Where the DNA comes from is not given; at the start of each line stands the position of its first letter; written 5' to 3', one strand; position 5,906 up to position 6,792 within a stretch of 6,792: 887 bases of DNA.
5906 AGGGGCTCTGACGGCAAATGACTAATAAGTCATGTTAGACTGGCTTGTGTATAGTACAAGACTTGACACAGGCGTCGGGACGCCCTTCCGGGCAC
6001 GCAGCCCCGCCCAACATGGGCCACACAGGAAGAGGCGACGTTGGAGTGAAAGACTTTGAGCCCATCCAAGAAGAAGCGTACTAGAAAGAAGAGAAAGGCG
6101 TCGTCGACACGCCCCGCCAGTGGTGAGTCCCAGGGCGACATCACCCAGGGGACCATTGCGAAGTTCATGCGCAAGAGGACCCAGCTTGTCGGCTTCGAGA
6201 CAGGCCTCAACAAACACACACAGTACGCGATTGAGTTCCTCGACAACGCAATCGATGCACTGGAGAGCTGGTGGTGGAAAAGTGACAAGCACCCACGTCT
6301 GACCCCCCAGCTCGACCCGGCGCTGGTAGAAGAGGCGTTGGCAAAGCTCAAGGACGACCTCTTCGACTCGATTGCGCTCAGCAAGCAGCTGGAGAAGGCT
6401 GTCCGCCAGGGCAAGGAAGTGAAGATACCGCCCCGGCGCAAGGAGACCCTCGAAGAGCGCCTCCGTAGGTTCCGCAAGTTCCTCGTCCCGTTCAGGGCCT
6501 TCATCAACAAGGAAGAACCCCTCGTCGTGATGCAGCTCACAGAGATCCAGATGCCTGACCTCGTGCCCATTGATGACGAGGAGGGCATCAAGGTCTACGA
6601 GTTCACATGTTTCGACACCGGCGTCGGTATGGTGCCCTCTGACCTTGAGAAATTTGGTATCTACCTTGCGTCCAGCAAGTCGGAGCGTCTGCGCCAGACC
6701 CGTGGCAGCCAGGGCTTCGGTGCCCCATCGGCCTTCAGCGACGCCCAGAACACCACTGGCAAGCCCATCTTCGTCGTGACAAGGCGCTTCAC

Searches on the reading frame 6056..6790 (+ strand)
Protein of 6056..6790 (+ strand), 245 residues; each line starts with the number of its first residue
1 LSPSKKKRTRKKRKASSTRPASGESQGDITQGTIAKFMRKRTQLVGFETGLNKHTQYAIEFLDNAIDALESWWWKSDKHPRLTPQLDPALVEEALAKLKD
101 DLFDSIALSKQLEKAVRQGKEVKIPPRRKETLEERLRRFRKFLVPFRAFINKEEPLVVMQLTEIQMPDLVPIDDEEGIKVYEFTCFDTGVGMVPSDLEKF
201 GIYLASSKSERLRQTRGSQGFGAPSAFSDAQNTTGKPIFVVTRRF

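Call 5: search_protein_families(library=pfam, proteins=[window:6056-6790:+], max_evalue=0.01)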
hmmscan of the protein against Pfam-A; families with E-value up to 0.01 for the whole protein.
window:6056-6790:+ (245 aa): 1 family
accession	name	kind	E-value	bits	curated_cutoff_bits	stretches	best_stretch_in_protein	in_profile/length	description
PF13589.12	HATPase_c_3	-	0.00039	20.9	25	1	179-228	32-83/137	Histidine kinase-, DNA gyrase B-, and HSP90-like ATPase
